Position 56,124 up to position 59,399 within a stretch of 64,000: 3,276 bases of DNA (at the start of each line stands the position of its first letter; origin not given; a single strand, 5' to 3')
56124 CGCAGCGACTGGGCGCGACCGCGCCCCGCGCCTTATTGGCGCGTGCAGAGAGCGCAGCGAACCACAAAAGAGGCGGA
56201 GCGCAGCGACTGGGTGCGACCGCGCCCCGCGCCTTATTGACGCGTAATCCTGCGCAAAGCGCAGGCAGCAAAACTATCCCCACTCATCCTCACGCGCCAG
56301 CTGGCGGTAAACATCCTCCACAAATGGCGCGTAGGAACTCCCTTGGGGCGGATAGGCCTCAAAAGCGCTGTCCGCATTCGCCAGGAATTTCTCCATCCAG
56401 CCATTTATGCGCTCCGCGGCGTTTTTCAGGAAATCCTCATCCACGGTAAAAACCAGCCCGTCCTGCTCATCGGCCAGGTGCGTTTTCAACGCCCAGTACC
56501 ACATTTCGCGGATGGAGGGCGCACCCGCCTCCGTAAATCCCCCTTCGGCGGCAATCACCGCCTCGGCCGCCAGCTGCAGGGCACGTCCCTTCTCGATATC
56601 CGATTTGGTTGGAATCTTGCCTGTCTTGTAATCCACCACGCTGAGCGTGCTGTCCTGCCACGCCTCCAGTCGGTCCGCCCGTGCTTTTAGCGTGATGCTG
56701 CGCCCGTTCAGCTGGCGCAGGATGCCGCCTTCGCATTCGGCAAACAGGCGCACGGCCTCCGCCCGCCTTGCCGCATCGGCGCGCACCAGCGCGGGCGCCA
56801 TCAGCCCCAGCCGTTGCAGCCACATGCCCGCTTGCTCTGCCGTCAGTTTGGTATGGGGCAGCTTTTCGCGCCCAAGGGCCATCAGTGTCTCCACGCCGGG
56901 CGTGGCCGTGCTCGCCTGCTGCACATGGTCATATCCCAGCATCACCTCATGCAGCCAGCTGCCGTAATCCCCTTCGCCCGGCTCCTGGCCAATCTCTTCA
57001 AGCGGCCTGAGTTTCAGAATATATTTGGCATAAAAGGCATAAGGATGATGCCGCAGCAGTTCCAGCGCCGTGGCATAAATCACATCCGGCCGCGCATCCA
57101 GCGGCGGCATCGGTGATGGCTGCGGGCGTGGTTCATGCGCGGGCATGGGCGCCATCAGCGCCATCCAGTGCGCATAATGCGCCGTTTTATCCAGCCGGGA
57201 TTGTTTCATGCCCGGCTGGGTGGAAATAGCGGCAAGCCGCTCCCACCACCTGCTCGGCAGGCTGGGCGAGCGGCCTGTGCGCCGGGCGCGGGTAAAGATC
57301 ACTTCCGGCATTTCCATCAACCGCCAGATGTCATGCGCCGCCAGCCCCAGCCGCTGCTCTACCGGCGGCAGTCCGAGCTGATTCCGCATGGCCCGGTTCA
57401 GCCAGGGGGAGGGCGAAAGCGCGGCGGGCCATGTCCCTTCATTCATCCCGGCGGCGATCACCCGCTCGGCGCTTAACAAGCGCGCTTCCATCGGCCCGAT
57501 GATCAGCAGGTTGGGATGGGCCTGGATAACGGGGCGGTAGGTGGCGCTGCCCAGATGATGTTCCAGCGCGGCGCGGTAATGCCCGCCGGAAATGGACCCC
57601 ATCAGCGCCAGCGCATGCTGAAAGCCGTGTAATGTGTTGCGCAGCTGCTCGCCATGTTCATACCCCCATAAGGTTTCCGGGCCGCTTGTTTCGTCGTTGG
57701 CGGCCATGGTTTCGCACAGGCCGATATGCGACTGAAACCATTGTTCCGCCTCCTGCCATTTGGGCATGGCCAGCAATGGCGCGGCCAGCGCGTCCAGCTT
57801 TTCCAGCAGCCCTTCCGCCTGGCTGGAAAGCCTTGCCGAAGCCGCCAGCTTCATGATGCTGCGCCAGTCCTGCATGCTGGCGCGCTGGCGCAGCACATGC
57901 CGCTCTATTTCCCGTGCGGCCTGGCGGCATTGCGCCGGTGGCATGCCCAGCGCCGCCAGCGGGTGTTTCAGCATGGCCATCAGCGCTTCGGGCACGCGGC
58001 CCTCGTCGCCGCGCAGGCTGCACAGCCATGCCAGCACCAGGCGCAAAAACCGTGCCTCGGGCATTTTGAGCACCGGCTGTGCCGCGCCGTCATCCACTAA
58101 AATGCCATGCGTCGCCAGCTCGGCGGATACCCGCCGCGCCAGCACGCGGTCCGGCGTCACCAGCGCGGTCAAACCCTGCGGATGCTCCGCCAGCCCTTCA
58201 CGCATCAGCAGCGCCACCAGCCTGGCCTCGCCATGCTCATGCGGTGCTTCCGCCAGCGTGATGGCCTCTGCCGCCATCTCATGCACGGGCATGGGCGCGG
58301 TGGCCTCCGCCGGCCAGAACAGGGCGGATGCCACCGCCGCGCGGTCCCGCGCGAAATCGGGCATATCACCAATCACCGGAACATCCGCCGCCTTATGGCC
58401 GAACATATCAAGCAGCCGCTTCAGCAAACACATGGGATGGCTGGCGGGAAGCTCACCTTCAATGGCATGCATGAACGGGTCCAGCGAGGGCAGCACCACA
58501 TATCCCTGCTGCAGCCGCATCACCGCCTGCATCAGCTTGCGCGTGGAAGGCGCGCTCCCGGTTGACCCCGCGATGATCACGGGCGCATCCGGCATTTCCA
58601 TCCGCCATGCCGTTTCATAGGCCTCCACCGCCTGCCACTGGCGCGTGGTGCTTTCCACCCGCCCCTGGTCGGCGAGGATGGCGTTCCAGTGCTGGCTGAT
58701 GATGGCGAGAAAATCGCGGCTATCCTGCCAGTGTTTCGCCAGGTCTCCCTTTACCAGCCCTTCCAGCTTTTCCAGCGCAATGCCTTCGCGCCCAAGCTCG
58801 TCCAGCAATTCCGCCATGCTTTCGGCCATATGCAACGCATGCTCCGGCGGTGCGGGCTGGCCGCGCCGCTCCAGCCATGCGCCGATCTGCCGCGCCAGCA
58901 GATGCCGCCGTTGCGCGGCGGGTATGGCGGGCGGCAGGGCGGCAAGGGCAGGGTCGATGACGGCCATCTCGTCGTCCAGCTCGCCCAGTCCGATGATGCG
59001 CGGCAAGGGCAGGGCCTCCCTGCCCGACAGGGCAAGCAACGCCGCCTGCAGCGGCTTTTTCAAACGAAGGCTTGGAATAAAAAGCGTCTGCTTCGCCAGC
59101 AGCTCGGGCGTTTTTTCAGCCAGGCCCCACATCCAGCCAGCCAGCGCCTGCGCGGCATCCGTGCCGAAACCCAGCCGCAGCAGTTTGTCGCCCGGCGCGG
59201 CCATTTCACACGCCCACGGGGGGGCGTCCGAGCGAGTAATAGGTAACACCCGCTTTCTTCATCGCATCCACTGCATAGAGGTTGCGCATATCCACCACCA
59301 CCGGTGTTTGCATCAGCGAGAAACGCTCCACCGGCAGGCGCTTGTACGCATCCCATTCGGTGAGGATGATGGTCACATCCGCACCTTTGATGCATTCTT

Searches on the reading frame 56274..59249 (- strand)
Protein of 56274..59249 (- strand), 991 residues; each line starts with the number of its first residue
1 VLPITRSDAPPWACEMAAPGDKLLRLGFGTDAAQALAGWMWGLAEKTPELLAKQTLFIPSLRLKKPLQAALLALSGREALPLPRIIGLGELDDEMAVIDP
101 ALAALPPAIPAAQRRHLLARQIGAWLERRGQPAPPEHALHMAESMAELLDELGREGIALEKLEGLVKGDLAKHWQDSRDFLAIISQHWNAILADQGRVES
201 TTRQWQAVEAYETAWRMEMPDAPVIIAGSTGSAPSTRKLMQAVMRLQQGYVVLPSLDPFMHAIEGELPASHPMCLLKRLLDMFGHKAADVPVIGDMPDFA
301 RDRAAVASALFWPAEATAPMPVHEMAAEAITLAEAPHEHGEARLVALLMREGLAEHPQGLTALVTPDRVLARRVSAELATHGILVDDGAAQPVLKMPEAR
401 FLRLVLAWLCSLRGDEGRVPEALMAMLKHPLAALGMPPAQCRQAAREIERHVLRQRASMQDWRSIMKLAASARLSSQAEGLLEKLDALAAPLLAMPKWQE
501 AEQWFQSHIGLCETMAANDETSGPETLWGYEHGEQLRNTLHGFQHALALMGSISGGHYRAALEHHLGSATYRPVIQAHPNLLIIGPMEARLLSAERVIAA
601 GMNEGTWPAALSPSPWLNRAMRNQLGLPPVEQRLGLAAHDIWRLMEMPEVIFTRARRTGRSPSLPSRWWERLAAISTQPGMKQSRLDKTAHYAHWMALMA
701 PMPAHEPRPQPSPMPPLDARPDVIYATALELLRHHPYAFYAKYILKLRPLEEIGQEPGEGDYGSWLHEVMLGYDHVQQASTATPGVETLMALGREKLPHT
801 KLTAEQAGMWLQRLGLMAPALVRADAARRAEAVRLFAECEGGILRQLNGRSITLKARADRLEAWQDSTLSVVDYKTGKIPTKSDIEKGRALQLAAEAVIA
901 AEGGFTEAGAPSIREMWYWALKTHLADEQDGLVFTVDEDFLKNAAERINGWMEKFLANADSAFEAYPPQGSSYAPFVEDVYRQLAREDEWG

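Call 35: search_protein_families(library=pfam, proteins=[window:56274-59249:-], max_evalue=0.00001)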
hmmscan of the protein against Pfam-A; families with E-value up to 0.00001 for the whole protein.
window:56274-59249:- (991 aa): 1 family
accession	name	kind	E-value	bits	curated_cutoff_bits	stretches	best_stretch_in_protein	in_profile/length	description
PF12705.13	PDDEXK_1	-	1.8e-20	74.3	22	1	726-949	4-218/247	PD-(D/E)XK nuclease superfamily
